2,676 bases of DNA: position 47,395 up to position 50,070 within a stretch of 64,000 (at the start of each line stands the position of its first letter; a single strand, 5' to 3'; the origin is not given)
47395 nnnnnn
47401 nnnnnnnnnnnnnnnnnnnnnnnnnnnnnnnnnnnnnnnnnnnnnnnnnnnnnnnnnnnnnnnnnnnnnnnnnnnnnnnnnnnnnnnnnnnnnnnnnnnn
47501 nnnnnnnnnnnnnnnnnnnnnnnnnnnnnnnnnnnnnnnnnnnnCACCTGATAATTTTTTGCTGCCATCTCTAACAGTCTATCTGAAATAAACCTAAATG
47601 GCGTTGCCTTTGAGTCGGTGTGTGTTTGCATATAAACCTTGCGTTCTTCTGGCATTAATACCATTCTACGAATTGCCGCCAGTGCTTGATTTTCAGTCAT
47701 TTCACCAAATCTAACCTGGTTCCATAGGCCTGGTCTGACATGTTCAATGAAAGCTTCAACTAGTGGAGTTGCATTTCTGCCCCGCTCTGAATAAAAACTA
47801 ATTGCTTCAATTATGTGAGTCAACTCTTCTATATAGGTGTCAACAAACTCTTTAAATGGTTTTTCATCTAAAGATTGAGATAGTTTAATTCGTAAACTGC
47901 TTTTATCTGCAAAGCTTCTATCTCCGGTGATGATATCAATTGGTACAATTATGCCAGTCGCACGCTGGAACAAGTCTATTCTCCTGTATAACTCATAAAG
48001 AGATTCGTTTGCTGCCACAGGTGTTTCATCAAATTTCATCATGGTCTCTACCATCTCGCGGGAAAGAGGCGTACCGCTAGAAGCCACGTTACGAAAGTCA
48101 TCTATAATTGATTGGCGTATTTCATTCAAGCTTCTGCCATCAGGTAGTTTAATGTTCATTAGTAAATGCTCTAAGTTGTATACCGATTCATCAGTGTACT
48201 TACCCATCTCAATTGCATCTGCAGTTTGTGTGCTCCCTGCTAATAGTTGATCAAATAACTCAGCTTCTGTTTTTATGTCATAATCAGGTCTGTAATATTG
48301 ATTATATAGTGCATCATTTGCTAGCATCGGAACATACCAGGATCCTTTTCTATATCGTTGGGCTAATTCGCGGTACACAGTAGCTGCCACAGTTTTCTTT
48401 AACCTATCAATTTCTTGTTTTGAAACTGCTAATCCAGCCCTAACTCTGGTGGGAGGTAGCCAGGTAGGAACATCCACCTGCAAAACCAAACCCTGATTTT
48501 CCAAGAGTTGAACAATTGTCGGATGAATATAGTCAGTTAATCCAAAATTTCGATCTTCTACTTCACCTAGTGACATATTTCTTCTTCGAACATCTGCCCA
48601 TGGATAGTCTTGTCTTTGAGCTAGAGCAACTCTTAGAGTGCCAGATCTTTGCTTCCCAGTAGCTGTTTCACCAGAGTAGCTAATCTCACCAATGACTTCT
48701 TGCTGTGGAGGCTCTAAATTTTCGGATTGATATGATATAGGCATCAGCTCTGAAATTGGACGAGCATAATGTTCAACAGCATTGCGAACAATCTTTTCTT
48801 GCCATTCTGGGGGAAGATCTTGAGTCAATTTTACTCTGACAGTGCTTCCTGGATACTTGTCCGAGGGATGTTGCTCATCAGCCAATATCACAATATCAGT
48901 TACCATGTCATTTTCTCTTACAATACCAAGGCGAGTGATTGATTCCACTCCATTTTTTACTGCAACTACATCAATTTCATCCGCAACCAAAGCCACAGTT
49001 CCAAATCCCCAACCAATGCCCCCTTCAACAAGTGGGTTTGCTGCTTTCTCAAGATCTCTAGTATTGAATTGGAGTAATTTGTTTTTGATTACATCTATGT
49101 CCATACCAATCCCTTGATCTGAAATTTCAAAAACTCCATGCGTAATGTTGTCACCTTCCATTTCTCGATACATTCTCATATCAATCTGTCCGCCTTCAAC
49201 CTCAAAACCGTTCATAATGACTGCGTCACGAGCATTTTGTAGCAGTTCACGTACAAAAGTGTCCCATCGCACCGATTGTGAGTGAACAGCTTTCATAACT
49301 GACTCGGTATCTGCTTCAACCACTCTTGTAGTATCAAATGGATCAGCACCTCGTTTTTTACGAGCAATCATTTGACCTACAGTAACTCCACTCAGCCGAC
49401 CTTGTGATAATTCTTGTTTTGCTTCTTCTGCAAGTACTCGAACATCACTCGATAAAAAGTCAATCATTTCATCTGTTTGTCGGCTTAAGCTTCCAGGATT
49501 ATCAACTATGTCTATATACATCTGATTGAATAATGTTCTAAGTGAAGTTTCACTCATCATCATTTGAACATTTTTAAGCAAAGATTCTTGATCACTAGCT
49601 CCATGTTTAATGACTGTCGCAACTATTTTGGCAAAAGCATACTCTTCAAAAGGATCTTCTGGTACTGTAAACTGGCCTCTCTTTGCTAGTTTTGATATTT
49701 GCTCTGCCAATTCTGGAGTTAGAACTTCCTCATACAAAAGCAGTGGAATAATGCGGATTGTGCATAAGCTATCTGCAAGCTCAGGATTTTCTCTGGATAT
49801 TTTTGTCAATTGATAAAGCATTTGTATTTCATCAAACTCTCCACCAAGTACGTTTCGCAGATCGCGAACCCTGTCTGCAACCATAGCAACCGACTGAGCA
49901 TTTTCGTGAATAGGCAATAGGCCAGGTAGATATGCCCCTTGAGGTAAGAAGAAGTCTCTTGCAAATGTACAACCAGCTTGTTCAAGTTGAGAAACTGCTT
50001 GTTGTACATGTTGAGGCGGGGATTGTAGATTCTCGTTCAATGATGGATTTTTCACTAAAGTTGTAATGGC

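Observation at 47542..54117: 2191-aa cytoplasmic giant protein with a GHKL (Hsp90/MutL/MORC-type) ATPase domain near residue 1600-1800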

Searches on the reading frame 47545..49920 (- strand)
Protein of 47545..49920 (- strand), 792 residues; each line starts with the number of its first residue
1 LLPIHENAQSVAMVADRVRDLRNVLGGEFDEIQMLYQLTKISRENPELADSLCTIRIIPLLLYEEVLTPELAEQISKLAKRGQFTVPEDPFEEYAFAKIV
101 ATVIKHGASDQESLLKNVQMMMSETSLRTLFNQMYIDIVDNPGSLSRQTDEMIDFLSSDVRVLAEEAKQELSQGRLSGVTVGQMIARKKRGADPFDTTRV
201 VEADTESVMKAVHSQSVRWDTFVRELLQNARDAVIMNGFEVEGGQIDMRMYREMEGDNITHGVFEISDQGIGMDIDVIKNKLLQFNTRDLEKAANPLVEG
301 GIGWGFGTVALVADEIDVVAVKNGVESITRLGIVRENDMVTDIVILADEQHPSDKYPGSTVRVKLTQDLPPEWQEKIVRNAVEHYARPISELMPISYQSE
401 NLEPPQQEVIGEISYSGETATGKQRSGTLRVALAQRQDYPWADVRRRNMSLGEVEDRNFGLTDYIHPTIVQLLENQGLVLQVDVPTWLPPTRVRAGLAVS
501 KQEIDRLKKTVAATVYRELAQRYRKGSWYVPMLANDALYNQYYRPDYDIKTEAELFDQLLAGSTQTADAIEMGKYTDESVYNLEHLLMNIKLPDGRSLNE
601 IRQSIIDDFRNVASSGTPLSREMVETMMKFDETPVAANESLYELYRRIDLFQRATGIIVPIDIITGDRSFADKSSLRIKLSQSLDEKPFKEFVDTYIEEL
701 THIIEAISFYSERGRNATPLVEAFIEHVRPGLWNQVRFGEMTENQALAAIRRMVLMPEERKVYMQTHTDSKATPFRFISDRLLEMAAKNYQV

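Call 34: search_protein_representatives(alignment_id=A2)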
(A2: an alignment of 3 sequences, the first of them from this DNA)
Query: 3 sequences, 791 profile positions. Proteins with E-value up to 0.001 (for the whole library): 69; up to 1e-10: 5; up to 1e-30: 5. The best 69 are listed.
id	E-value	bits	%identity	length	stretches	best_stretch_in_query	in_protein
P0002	0.0e+00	1498.9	-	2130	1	1-790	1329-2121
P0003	0.0e+00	1039.3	-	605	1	284-791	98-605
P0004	5.9e-63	229.6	-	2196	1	123-611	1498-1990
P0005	6.9e-44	166.5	-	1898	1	180-610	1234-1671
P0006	1.1e-37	146.0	-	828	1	212-540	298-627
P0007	3.5e-07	45.1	-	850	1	220-387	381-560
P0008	6.2e-07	44.3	-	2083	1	205-610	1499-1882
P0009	7.0e-07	44.1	-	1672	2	260-376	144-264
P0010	1.0e-06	43.6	-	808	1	202-362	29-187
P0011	1.3e-06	43.3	-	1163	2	204-401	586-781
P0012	2.4e-06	42.4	-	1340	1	202-606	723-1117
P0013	2.8e-06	42.1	-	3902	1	209-402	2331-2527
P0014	4.7e-06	41.4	-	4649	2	210-386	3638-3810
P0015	5.2e-06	41.2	-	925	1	223-324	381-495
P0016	1.2e-05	40.0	-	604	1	221-395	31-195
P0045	1.8e-04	36.2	-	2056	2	192-600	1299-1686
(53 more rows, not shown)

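Call 38: search_protein_families(library=pfam, proteins=[P0004, P0005, P0008, P0045, P0012], max_evalue=0.05)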
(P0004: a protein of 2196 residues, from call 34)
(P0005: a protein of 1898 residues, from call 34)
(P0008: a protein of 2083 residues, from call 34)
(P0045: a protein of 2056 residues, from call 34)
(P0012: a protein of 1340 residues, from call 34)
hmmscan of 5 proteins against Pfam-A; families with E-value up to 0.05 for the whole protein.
P0004 (2196 aa): 3 families
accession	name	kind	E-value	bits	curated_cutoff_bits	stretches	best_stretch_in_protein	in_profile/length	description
PF13589.12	HATPase_c_3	-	8.2e-08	32.8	25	1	1605-1702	13-104/137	Histidine kinase-, DNA gyrase B-, and HSP90-like ATPase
PF02518.31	HATPase_c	-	6.6e-05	23.8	26.4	1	1603-1675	14-76/111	Histidine kinase-, DNA gyrase B-, and HSP90-like ATPase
PF20824.2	Cmr2_hel_dom2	-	0.019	15.9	27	0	984-1030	8-54/86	CRISPR RNA silencing complex Cmr2 subunit, second helical domain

P0005 (1898 aa): 2 families
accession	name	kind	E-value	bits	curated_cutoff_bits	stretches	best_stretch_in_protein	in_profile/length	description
PF13589.12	HATPase_c_3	-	5.5e-14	52.8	25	1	1282-1382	5-104/137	Histidine kinase-, DNA gyrase B-, and HSP90-like ATPase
PF02518.31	HATPase_c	-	8.4e-09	36.3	26.4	1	1283-1363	9-81/111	Histidine kinase-, DNA gyrase B-, and HSP90-like ATPase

P0008 (2083 aa): 1 family
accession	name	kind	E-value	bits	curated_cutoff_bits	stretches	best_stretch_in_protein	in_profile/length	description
PF12680.13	SnoaL_2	-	0.02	15.9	27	0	1913-1966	25-75/102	SnoaL-like domain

P0045 (2056 aa): 2 families
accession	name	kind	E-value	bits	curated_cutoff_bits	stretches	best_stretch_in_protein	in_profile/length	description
PF13589.12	HATPase_c_3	-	6.2e-09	36.4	25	1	765-843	7-87/137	Histidine kinase-, DNA gyrase B-, and HSP90-like ATPase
PF02518.31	HATPase_c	-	1.6e-07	32.2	26.4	1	764-865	9-107/111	Histidine kinase-, DNA gyrase B-, and HSP90-like ATPase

P0012 (1340 aa): 0 families
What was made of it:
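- On GHKL (Bergerat-fold) ATPase superfamily - module 2: Homologues P0004 and P0005 pass the HATPase_c_3 cut-off (call 38).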

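Call 44: find_related_loci(query=A2, collection=genome_contigs, flank=10000)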
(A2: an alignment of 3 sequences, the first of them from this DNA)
Query A2 (792 aa) in genome_contigs; peptide patterns used: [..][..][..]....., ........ (x = any residue, [..] = any of these).
183 stretches matched a pattern, but none encodes a relative of the query by tblastn (E <= 1e-3).
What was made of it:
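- Tried and rejected: GTDB representative genomes (call 44);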

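Call 72: find_encoding_contigs(protein=P0004, flank=10000)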
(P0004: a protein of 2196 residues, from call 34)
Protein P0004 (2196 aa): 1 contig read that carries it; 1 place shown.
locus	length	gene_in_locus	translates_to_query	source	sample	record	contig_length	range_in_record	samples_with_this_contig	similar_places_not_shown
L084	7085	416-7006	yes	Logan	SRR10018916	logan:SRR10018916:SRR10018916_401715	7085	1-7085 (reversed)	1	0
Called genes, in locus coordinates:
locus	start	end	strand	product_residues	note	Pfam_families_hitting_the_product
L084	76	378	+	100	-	-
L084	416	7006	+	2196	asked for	PF13589:HATPase_c_3 (weak)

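Call 73: find_encoding_contigs(protein=P0005, flank=10000)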
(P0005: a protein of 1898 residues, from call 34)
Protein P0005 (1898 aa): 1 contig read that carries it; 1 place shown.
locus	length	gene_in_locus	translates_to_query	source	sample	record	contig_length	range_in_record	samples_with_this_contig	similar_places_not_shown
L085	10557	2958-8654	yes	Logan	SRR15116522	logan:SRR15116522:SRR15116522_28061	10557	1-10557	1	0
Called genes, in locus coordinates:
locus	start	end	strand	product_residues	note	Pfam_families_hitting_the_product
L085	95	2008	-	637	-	PF13597:NRDD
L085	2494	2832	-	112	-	-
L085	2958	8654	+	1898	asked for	PF02518:HATPase_c (weak), PF13589:HATPase_c_3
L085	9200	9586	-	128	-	-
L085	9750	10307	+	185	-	PF04542:Sigma70_r2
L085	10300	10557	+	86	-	?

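Call 74: find_encoding_contigs(protein=P0008, flank=10000)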
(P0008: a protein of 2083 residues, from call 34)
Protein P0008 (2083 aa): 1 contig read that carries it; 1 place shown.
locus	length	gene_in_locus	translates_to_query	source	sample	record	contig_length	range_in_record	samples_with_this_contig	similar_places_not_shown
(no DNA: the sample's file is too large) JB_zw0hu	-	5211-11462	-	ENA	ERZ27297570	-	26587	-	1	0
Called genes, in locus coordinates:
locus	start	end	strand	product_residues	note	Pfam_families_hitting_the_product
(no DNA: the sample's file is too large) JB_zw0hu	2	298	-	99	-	?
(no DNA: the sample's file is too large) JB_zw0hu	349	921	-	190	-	PF14464:Prok-JAB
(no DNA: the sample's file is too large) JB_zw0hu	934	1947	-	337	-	PF01210:NAD_Gly3P_dh_N, PF02558:ApbA, PF07479:NAD_Gly3P_dh_C, PF20618:GPD_NAD_C_bact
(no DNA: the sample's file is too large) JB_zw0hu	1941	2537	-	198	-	PF02660:G3P_acyltransf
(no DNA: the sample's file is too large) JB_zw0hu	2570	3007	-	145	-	-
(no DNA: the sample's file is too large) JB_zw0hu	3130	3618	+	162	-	PF02075:RuvC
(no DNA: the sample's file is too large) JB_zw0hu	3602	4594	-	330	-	PF00490:ALAD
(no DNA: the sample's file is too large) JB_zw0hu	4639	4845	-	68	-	PF10049:DUF2283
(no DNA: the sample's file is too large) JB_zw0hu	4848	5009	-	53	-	-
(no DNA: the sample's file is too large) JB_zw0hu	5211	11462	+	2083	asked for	-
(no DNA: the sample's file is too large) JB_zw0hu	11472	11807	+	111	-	-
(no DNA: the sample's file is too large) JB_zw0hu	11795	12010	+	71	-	PF10049:DUF2283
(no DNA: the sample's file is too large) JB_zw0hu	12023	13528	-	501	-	PF00590:TP_methylase, PF02602:HEM4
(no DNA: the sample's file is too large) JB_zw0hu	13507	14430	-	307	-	PF01379:Porphobil_deam, PF03900:Porphobil_deamC (weak)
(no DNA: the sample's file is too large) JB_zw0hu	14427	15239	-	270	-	PF01578:Cytochrom_C_asm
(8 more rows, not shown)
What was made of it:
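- P0008 interrupts a haem operon and is flanked by DUF2283 genes (call 74).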

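Call 75: find_encoding_contigs(protein=P0012, flank=10000)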
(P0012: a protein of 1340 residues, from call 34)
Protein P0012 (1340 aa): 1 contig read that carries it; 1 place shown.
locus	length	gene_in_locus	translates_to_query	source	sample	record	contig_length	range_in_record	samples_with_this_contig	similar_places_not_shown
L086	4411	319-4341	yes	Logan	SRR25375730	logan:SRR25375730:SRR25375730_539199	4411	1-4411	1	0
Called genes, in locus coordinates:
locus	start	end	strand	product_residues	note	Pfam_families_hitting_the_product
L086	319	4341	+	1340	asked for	-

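Call 76: find_encoding_contigs(protein=P0045, flank=10000)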
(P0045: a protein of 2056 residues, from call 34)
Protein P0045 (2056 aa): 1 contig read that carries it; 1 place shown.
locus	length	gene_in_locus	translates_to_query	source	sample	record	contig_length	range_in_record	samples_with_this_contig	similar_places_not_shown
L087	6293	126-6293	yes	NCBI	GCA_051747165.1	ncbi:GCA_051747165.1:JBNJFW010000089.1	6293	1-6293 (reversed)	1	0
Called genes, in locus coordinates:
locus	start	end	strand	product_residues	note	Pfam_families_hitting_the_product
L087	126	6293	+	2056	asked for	PF02518:HATPase_c (weak), PF13589:HATPase_c_3 (weak)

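Call 77: find_encoding_contigs(protein=P0006, flank=10000)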
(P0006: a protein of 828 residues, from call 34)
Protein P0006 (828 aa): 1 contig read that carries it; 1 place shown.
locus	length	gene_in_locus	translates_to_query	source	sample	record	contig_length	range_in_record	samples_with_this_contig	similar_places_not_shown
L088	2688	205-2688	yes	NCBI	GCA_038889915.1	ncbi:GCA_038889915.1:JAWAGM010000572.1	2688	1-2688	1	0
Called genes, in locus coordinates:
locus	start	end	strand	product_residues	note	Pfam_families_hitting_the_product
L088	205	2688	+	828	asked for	PF02518:HATPase_c (weak), PF13589:HATPase_c_3 (weak)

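Call 102: find_related_loci(query=A2, collection=viral_contigs, flank=10000)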
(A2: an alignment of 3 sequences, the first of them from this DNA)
Query A2 (792 aa) in viral_contigs; peptide patterns used: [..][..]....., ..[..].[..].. (x = any residue, [..] = any of these).
168 stretches matched a pattern, but none encodes a relative of the query by tblastn (E <= 1e-3).
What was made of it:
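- Tried and rejected: IMG/VR viral contigs (call 102);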

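Call 103: find_related_loci(query=A2, collection=metagenome_contigs, flank=10000)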
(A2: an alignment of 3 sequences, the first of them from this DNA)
Query A2 (792 aa) in metagenome_contigs; peptide patterns used: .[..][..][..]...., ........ (x = any residue, [..] = any of these).
83 stretches matched a pattern, but none encodes a relative of the query by tblastn (E <= 1e-3).
